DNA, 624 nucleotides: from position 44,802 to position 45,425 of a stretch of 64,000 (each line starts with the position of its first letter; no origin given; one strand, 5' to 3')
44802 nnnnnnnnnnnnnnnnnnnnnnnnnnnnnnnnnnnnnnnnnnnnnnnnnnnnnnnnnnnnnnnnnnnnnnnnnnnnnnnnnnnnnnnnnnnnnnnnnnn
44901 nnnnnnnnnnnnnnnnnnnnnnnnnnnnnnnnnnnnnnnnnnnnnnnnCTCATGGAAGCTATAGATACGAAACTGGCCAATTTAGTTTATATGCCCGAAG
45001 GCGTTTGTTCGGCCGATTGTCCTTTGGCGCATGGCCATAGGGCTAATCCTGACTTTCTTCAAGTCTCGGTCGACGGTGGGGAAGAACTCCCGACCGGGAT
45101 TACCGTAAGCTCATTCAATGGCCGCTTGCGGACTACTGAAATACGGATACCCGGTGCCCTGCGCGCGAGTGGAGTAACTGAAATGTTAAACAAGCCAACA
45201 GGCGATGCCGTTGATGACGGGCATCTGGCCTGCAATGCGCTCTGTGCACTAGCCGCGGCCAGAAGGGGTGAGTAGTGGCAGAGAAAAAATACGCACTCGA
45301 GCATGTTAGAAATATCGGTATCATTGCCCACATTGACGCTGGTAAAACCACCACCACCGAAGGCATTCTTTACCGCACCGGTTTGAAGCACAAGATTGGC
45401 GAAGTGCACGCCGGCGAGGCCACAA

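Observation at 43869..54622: The universally conserved str operon is interrupted by translationally coupled ORFan genes at three junctions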

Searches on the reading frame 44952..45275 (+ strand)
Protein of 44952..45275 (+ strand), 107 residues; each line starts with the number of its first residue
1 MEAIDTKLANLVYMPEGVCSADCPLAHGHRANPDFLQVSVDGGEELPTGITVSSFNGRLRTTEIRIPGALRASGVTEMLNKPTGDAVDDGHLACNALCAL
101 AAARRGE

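Call 3: search_protein_families(library=pfam, proteins=[window:44952-45275:+], max_evalue=1)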
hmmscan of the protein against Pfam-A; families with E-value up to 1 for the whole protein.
window:44952-45275:+ (107 aa): 0 families

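Call 13: find_homologous_proteins(query=window:44952-45275:+, max_evalue=10)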
Query window:44952-45275:+ (107 aa): 1 proteins with E <= 10 among 13 candidates.
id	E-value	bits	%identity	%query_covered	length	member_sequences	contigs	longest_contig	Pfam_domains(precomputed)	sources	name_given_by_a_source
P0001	3.2e-65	235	100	100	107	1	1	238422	-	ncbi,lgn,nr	ncbi:MAG TPA: hypothetical protein VFP35_03520 [Candidatus Saccharimonadales bacterium]|nr:hypotheti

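Call 21: search_protein_representatives(protein=window:44952-45275:+)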
Query: 107 residues. Proteins with E-value up to 0.001 (for the whole library): 6; up to 1e-10: 4; up to 1e-30: 1. The best 6 are listed.
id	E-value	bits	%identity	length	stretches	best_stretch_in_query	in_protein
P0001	1.0e-65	234.6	100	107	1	1-107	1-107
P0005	5.8e-21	90.8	49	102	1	1-105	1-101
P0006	1.9e-15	73.0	47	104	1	1-106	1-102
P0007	5.4e-14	68.4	33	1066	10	47-88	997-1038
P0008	9.5e-07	45.1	41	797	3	28-73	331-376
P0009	3.6e-04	36.8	31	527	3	5-76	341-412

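Call 23: search_protein_families(library=pfam, proteins=[P0005, P0006, P0007, P0008, P0009], max_evalue=0.1)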
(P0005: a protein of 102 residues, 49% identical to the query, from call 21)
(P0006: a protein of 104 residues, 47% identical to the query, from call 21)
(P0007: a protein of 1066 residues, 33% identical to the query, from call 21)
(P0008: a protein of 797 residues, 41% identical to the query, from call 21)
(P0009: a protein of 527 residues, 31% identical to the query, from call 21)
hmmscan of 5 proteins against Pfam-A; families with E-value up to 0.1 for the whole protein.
P0005 (102 aa): 1 family
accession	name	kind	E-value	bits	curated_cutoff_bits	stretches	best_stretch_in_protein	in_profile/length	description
PF02800.25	Gp_dh_C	-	0.047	13.7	24.4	1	30-80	46-93/158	Glyceraldehyde 3-phosphate dehydrogenase, C-terminal domain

P0006 (104 aa): 0 families

P0007 (1066 aa): 7 families
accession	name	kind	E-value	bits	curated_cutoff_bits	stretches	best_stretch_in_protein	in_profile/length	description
PF21516.2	YqeH-like_C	-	4.2e-13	50.1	27.7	0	85-134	21-70/95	YqeH-like, C-terminal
PF25579.1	TPR_TRIP12_N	-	7.2e-10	39.6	33.7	0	709-740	119-150/223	E3 ubiquitin-protein ligase TRIP12-like, TPR repeats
PF02260.25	FATC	-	1.7e-08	34.5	25.3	0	83-95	15-27/32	FATC domain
PF04491.17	Pox_T4_N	-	3.1e-08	33.8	25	0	951-967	24-40/46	Poxvirus T4 protein, N terminus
PF16283.10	DUF4929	-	0.001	18.5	28.3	0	345-387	131-173/374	Domain of unknown function (DUF4929)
PF21573.3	ForC_N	-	0.0027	18.3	27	0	63-97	2-36/94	Formin C, N-terminal domain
PF15681.10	LAX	-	0.014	14.6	27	0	683-723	34-74/350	Lymphocyte activation family X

P0008 (797 aa): 6 families
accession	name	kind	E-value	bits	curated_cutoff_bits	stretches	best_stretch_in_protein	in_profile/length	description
PF18887.5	MBG_3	-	1.4e-57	192.1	25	4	492-557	6-71/72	MBG domain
PF16617.10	INTAP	-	0.004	18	25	0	42-72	74-104/115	Intersectin and clathrin adaptor AP2 binding region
PF11197.13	DUF2835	-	0.0081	16.5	25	0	310-334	5-29/71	Protein of unknown function (DUF2835)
PF17395.7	DUF5403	-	0.033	15.1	29.2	0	185-222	33-70/97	Family of unknown function (DUF5403)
PF14900.11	DUF4493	-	0.056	13.7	27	0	337-366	44-74/226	Domain of unknown function (DUF4493)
PF08402.16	TOBE_2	-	0.065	13.8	21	0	608-640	15-46/76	TOBE domain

P0009 (527 aa): 2 families
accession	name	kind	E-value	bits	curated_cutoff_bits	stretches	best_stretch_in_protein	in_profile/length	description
PF19081.6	Ig_7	-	3e-15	56.7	27.3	3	273-351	5-84/84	Ig-like domain CHU_C associated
PF02927.20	CelD_N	-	0.0092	17.2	24.6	0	470-501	52-83/86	Cellulase N-terminal ig-like domain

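Call 24: find_encoding_contigs(protein=P0005, flank=10000)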
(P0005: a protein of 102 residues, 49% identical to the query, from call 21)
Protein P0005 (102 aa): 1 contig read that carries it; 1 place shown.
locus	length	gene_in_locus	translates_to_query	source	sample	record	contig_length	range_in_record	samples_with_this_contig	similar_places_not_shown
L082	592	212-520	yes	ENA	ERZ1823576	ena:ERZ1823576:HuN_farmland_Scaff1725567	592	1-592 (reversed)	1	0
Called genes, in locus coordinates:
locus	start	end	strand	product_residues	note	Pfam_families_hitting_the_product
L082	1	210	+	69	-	?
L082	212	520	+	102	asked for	-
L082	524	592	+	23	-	?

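Call 25: find_encoding_contigs(protein=P0006, flank=10000)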
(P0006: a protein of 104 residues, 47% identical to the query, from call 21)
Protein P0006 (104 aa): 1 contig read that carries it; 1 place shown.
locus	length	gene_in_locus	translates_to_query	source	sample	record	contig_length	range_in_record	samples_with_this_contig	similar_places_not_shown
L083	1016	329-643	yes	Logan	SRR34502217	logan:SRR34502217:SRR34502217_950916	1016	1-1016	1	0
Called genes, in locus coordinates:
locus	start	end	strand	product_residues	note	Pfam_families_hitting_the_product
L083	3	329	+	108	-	?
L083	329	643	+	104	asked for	-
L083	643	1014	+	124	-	?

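Call 43: search_protein_families(library=ncbifam, proteins=[window:44952-45275:+], max_evalue=1)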
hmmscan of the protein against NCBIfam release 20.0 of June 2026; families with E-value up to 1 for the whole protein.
window:44952-45275:+ (107 aa): 0 families

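Call 44: search_protein_families(library=phrogs, proteins=[window:44952-45275:+], max_evalue=1)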
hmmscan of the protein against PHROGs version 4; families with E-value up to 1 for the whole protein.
window:44952-45275:+ (107 aa): 0 families

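Call 45: search_protein_families(library=padloc, proteins=[window:44952-45275:+], max_evalue=1)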
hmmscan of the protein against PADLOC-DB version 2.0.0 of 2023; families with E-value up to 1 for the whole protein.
window:44952-45275:+ (107 aa): 0 families

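Call 48: predict_structure(alignment_id=A2)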
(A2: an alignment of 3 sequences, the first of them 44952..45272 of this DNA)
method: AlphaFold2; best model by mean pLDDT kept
length: 107 residues; sequences in the alignment: 3
mean_pLDDT: 55.4   pTM: 0.42
mean pLDDT of the five models: 55.4, 50.9, 47.7, 44.2, 36.2
residues with pLDDT >= 90: 0; 70-90: 0; 50-70: 82; < 50: 25
segments of 3 or more residues with pLDDT < 50: 1-8, 55-57, 81-91
pLDDT, mean of each block of 10 residues (from residue 1): 38 58 60 60 54 53 60 59 44 63 63
secondary structure, 60 per line:
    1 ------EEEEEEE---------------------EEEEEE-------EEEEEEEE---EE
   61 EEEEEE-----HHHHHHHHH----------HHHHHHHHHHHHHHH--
elements in order: E7-13 E35-40 E48-55 E59-66 H72-80 H91-105

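Call 61: search_solved_structures(query=A2, max_evalue=10)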
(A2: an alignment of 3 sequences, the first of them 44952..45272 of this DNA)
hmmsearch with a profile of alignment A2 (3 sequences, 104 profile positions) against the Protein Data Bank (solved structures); distinct sequences matched with E-value up to 10: 0.

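Call 66: fold_search(model_id=the predicted structure, library=pdb)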
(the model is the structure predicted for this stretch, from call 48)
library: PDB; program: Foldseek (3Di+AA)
matches with E <= 10: 101; with E <= 0.001: 0
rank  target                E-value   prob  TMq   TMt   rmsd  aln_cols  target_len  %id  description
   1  3gdo_A                7.0e-01  0.04  0.16  0.07  16.7       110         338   13  Crystal structure of putative oxidoreductase yvaA from Bacillus subtilis (released 2009-03-24)
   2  3gfg_G                7.0e-01  0.03  0.16  0.07  16.6       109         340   10  Structure of putative oxidoreductase yvaA from Bacillus subtilis in triclinic form (released 2009-03-24)
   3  3gfg_H                1.1e+00  0.03  0.16  0.07  16.7       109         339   11  Structure of putative oxidoreductase yvaA from Bacillus subtilis in triclinic form (released 2009-03-24)
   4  2l89_MODEL_1_A        1.2e+00  0.07  0.19  0.19  11.4        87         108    9  Solution structure of Pdp1 PWWP domain reveals its unique binding sites for methylated H4K20 and DNA (released 2011-12-21)
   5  3h6f_M                1.3e+00  0.05  0.22  0.13  14.8        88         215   15  Crystal Structure of Mycobacterium Tuberculosis Proteasome Modified by inhibitor HT1171 (released 2009-09-15)
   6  1h3z_MODEL_1_A        1.4e+00  0.05  0.18  0.18  10.3        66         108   14  Solution structure of a PWWP domain from Schizosaccharomyces Pombe (released 2003-07-10)
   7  3gfg_D                1.4e+00  0.03  0.17  0.08  16.2       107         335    9  Structure of putative oxidoreductase yvaA from Bacillus subtilis in triclinic form (released 2009-03-24)
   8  3gfg_F                1.4e+00  0.02  0.16  0.07  16.6       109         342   11  Structure of putative oxidoreductase yvaA from Bacillus subtilis in triclinic form (released 2009-03-24)
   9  3gfg_E                1.5e+00  0.02  0.16  0.07  16.7       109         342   11  Structure of putative oxidoreductase yvaA from Bacillus subtilis in triclinic form (released 2009-03-24)
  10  3gfg_K                1.6e+00  0.02  0.16  0.06  15.0       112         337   12  Structure of putative oxidoreductase yvaA from Bacillus subtilis in triclinic form (released 2009-03-24)
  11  3gfg_I                1.7e+00  0.03  0.16  0.06  16.0        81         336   11  Structure of putative oxidoreductase yvaA from Bacillus subtilis in triclinic form (released 2009-03-24)
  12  3gfg_A                1.7e+00  0.02  0.16  0.07  16.6       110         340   11  Structure of putative oxidoreductase yvaA from Bacillus subtilis in triclinic form (released 2009-03-24)
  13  3gfg_C                1.7e+00  0.02  0.16  0.07  16.6       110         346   12  Structure of putative oxidoreductase yvaA from Bacillus subtilis in triclinic form (released 2009-03-24)
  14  5lp2_A                1.8e+00  0.06  0.21  0.08  10.0        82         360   20  Adhesin domain of the type 1 HopQ of Helicobacter pylori strain G27 (released 2016-10-12)
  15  3fd8_D                1.9e+00  0.01  0.12  0.07  17.3       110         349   14  Crystal Structure of an oxidoreductase from Enterococcus faecalis (released 2009-02-03)
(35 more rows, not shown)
